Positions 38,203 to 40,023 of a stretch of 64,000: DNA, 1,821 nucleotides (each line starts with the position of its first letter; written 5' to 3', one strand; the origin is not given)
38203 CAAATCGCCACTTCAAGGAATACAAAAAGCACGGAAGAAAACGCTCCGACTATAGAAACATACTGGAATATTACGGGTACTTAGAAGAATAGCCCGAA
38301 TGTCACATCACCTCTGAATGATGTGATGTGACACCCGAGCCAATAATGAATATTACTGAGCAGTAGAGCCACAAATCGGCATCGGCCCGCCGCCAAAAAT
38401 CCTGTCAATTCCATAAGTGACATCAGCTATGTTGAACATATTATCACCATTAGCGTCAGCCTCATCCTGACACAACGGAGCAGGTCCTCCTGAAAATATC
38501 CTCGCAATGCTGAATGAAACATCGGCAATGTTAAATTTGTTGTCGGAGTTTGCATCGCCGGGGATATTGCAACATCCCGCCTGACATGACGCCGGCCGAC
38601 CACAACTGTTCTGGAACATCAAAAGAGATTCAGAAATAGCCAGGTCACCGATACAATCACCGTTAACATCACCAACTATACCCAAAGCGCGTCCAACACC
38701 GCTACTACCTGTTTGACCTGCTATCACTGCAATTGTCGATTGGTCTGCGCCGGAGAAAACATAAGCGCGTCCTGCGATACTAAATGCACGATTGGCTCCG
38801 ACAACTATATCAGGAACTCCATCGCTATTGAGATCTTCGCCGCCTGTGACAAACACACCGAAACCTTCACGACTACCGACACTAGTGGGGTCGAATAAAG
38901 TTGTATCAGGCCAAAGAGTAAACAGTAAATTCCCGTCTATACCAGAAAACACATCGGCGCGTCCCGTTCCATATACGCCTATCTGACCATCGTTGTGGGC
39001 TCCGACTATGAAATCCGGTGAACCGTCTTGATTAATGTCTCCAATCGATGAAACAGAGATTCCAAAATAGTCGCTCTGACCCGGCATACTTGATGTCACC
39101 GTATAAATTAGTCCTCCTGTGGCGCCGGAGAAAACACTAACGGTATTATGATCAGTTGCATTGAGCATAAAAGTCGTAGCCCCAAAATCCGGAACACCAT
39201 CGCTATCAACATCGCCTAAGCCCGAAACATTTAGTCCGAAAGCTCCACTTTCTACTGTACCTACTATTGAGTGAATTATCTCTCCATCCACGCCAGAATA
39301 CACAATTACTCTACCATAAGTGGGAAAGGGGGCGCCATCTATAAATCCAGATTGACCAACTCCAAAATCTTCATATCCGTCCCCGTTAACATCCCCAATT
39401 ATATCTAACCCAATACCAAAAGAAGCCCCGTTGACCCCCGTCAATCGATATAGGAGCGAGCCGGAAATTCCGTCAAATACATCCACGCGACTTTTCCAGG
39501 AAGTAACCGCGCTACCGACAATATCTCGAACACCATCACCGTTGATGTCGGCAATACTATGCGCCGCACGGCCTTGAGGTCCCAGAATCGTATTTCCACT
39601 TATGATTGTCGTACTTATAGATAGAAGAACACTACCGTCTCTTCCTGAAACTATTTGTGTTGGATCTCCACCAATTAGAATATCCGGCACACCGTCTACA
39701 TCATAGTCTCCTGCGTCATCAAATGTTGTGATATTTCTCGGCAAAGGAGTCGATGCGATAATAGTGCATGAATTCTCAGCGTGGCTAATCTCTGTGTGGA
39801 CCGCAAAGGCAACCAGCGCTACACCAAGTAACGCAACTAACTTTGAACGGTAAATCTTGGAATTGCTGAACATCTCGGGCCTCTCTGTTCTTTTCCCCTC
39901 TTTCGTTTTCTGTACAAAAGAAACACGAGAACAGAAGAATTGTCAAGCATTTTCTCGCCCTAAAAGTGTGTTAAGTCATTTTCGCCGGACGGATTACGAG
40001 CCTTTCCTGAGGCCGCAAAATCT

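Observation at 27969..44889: A cysteine-bracketed double dockerin-like module shared by four otherwise unrelated secreted proteins, with no visible cohesin partner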

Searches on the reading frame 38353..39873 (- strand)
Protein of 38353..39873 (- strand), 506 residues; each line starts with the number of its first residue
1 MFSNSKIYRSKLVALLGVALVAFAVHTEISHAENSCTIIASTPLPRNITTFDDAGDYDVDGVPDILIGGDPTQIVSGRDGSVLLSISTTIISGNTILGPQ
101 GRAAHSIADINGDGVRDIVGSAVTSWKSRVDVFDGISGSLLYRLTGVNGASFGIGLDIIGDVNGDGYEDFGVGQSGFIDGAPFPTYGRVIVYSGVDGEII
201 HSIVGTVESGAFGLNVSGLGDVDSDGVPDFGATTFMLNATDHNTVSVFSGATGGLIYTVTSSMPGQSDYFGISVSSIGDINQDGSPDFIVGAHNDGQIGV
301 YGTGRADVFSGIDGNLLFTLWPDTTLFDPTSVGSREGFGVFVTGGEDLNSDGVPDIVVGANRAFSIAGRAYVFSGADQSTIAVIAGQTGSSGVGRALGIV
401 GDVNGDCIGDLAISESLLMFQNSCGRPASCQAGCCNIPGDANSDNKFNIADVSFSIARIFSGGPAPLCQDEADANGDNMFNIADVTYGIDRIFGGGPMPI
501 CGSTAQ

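Call 11: search_protein_families(library=pfam, proteins=[window:38353-39873:-], max_evalue=1)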
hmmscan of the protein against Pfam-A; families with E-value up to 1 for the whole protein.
window:38353-39873:- (506 aa): 6 families
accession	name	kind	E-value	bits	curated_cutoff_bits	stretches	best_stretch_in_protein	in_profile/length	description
PF01839.29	FG-GAP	-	1.8e-17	63.2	22.1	4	338-373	1-37/37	FG-GAP repeat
PF13517.12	FG-GAP_3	-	5.7e-10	40.1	26.9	5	56-119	1-60/61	FG-GAP-like repeat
PF00404.24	Dockerin_1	-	0.023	15.3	22.9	1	438-485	1-49/57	Dockerin type I domain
PF23743.1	Beta-prop_BBS7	-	0.032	14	27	1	271-305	220-253/299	BBS7 beta-propeller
PF02464.23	CinA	-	0.038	14.1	23.5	1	240-274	14-48/155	Competence-damaged protein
PF23727.1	Beta-prop_FAM234A_B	-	0.1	11.5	26.4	0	216-257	130-168/467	FAM234A/B beta-propeller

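Call 12: search_protein_families(library=ncbifam, proteins=[window:38353-39873:-], max_evalue=1)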
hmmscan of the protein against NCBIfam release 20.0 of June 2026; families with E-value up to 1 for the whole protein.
window:38353-39873:- (506 aa): 1 family
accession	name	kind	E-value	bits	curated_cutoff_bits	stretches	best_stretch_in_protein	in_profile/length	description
NF047539.1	XAC2610_fam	domain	2e-05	25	35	0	158-173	2-17/89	XAC2610-related protein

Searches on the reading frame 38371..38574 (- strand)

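Call 11: search_protein_families(library=pfam, proteins=[window:38371-38574:-], max_evalue=1)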
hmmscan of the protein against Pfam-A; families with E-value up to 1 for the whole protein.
seq(68 aa): 1 family
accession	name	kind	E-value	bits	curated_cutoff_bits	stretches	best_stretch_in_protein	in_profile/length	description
PF00404.24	Dockerin_1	-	0.00035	21.1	22.9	1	5-53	1-50/57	Dockerin type I domain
